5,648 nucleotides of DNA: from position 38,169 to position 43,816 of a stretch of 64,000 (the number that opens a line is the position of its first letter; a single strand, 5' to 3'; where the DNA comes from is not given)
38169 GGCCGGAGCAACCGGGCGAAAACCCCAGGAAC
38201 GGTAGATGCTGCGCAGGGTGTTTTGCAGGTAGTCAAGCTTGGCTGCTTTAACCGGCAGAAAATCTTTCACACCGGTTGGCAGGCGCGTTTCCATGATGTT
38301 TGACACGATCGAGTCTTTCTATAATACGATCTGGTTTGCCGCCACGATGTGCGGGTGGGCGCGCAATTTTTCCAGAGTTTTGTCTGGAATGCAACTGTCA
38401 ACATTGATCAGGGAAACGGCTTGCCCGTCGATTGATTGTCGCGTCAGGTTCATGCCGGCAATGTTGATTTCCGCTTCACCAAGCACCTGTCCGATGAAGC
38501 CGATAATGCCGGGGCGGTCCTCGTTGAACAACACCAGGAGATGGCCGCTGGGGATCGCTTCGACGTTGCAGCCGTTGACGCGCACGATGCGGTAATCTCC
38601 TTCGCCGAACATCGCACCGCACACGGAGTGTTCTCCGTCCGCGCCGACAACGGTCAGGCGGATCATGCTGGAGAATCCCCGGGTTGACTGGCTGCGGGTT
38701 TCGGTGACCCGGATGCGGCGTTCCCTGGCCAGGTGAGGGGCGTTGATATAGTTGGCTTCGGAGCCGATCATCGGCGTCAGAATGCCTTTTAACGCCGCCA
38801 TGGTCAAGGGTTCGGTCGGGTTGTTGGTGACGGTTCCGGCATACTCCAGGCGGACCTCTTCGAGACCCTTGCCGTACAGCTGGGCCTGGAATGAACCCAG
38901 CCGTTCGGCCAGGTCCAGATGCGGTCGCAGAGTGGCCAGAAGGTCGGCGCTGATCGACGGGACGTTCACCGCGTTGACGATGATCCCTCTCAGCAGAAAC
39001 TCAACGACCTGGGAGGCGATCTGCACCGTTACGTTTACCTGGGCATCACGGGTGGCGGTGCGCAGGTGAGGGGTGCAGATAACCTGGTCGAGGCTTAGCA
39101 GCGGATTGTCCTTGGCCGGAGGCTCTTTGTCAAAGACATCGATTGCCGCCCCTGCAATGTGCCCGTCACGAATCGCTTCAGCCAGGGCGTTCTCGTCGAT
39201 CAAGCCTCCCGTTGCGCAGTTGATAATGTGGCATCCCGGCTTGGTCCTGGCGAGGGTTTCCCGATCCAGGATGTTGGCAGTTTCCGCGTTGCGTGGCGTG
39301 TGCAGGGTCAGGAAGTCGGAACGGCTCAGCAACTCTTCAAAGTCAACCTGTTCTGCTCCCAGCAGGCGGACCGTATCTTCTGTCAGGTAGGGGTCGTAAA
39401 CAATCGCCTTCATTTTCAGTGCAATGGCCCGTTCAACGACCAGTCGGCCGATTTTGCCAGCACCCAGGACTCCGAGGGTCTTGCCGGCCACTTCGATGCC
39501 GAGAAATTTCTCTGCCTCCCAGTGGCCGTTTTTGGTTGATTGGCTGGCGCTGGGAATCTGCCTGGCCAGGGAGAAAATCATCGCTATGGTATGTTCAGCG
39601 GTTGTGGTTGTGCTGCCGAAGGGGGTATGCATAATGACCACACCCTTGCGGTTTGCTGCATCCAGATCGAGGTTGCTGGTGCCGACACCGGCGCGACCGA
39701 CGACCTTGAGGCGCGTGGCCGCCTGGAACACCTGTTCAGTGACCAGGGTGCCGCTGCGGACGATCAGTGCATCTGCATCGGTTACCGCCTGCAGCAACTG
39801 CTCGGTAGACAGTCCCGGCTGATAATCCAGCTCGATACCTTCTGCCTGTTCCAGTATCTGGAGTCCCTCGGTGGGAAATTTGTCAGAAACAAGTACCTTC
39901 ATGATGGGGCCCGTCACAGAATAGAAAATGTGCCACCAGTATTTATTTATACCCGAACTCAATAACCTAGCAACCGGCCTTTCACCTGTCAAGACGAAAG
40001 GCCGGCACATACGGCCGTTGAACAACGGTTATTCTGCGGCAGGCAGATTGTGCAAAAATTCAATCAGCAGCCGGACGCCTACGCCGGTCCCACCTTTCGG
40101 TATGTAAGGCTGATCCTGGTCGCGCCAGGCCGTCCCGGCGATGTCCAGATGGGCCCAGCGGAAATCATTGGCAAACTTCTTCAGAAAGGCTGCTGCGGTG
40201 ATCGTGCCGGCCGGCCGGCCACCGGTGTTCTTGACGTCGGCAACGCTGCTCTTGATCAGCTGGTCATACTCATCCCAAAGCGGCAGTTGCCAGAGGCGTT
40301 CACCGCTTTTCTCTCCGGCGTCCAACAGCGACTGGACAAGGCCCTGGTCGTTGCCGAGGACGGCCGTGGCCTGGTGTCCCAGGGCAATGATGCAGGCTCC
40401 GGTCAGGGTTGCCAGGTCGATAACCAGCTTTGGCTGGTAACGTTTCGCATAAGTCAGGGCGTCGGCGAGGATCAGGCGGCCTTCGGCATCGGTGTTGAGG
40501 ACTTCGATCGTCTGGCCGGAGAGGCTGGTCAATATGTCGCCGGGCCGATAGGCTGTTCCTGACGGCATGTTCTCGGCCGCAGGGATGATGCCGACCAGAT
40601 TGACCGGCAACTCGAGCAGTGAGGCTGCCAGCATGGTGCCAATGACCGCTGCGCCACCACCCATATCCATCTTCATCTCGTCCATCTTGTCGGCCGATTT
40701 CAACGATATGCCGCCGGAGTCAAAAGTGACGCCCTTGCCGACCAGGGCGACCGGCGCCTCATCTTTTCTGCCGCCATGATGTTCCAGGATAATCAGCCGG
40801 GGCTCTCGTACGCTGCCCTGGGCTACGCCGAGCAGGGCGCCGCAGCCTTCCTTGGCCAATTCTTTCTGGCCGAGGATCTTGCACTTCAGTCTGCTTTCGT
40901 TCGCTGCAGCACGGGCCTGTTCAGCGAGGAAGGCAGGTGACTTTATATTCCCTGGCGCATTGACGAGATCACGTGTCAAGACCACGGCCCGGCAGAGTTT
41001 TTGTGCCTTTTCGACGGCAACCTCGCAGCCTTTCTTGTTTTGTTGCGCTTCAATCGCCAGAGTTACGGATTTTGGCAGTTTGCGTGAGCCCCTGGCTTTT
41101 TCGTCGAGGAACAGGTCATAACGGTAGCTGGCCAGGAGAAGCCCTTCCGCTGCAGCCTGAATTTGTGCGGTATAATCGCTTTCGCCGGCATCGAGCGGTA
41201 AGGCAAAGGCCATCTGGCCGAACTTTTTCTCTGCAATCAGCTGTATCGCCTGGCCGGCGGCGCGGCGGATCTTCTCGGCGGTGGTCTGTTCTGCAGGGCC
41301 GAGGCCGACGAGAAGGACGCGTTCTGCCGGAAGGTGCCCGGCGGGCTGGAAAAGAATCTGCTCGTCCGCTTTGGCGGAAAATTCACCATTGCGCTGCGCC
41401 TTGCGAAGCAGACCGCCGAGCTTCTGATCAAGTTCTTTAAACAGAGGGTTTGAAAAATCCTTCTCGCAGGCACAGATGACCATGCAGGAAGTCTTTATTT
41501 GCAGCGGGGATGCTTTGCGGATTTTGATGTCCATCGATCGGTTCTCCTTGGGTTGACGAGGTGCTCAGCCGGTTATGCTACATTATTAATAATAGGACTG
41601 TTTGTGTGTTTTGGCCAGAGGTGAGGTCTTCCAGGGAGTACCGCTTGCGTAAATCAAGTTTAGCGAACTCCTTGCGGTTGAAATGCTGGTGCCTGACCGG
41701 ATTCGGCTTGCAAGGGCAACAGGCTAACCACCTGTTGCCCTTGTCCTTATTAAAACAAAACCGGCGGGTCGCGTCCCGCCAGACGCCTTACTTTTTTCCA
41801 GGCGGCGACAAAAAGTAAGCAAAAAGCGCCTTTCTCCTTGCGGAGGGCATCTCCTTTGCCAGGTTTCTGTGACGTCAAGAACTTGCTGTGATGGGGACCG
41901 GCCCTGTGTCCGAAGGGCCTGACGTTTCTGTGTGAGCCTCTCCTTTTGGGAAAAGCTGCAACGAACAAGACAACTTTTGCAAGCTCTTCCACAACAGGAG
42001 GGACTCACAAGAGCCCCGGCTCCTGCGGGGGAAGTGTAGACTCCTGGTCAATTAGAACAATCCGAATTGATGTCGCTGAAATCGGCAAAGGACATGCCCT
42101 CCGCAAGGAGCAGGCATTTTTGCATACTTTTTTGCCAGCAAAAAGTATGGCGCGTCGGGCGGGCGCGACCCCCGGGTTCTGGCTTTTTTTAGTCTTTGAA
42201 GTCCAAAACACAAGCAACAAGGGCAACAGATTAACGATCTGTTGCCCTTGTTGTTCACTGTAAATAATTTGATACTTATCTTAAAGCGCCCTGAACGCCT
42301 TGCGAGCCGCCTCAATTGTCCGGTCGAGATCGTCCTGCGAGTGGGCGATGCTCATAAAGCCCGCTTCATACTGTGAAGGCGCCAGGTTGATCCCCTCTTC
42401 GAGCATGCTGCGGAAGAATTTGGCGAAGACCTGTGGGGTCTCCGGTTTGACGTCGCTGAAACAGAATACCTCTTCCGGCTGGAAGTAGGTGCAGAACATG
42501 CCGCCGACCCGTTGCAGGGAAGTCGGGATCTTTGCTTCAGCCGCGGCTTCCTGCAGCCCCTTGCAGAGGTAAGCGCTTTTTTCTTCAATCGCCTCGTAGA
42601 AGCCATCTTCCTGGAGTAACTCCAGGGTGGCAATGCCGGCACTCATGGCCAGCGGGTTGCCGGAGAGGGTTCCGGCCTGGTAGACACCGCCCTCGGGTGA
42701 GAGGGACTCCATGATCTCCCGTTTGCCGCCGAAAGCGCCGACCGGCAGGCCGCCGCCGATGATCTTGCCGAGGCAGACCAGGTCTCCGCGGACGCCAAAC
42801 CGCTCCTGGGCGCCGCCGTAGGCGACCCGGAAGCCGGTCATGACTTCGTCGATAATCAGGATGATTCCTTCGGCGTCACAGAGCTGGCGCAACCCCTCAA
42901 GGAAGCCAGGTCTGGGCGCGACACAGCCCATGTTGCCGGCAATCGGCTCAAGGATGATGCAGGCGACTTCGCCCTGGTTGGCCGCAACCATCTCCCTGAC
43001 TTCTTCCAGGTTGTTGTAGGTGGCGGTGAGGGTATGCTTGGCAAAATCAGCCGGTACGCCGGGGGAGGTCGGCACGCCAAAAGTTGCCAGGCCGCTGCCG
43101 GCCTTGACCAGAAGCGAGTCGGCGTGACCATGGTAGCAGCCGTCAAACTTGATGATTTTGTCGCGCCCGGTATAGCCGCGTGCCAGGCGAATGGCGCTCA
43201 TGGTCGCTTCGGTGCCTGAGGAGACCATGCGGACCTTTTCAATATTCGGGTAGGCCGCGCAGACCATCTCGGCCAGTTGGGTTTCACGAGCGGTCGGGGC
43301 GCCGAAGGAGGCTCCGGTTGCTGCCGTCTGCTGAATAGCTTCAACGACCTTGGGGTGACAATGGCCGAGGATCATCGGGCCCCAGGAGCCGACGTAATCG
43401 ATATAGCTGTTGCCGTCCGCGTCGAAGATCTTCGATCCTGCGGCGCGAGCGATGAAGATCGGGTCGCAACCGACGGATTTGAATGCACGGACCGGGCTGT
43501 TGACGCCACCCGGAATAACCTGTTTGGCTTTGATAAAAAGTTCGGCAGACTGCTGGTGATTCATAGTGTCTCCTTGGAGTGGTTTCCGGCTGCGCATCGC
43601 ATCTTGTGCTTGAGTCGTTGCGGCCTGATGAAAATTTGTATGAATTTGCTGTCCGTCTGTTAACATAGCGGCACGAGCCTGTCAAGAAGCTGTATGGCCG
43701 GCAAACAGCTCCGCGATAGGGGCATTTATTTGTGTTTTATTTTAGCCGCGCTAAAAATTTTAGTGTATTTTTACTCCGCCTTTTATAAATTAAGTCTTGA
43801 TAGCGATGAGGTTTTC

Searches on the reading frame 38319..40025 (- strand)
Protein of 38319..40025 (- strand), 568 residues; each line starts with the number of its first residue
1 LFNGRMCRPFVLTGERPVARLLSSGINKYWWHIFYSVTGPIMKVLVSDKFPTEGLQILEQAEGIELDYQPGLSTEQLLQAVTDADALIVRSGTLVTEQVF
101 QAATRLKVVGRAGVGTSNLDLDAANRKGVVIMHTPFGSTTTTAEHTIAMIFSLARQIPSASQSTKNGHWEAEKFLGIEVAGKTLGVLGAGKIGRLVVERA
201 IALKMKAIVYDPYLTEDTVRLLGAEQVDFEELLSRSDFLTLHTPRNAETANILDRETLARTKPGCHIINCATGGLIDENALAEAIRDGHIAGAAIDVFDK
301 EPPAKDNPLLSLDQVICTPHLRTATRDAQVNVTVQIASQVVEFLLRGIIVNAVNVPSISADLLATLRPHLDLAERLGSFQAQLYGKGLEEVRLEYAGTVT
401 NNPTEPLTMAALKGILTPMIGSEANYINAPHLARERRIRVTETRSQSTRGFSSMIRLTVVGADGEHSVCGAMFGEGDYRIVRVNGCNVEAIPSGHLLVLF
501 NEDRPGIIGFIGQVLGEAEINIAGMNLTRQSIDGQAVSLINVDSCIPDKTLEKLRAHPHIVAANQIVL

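Call 12: search_protein_families(library=pfam, proteins=[window:38319-40025:-])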
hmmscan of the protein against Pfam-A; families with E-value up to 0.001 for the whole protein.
window:38319-40025:- (568 aa): 5 families
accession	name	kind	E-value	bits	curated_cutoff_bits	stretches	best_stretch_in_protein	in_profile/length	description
PF02826.25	2-Hacid_dh_C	-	2.8e-57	193.4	25.1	1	147-321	1-177/178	D-isomer specific 2-hydroxyacid dehydrogenase, NAD binding domain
PF00389.36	2-Hacid_dh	-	3.5e-33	114.6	24.6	1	44-354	1-134/134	D-isomer specific 2-hydroxyacid dehydrogenase, catalytic domain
PF19304.4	PGDH_inter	-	6e-32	110.7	27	1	366-484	2-119/119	D-3-phosphoglycerate dehydrogenase intervening domain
PF01842.31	ACT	-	1.6e-05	25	27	1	496-557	2-64/66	ACT domain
PF22660.2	RS_preATP-grasp-like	-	8.3e-05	23.3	27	1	182-214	2-34/98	Ribonucleotide synthetase preATP-grasp domain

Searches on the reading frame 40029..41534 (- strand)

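Call 12: search_protein_families(library=pfam, proteins=[window:40029-41534:-])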
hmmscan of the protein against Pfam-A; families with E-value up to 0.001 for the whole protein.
window:40029-41534:- (501 aa): 2 families
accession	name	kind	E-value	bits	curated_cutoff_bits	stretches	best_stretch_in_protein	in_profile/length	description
PF00883.26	Peptidase_M17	-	4.9e-129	430.5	25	1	186-491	2-310/310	Cytosol aminopeptidase family, catalytic domain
PF02789.23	Peptidase_M17_N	-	6.5e-26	91.2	23.4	1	24-145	6-128/129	Cytosol aminopeptidase family, N-terminal domain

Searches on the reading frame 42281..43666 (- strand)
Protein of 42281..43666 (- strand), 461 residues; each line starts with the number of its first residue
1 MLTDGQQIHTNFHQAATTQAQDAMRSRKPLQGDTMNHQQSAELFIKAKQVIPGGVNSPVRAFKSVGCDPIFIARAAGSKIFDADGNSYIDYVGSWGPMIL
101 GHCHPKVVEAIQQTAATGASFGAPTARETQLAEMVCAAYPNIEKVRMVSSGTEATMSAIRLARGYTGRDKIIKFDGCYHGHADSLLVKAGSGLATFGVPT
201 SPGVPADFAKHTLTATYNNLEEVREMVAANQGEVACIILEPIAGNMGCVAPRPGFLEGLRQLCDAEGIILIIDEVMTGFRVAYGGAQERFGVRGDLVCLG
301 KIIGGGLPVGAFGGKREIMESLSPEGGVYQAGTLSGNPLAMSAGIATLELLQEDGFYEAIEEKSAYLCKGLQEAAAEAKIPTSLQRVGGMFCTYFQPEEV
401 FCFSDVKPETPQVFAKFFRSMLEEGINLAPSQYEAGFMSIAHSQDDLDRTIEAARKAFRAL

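Call 12: search_protein_families(library=pfam, proteins=[window:42281-43666:-])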
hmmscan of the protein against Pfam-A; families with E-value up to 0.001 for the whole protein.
window:42281-43666:- (461 aa): 2 families
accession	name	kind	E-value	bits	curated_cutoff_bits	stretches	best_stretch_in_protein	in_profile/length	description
PF00202.27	Aminotran_3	-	2.6e-81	273.8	30.5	1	69-430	10-373/403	Aminotransferase class-III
PF00155.27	Aminotran_1_2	-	0.00033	20.4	19.7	0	105-449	20-356/361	Aminotransferase class I and II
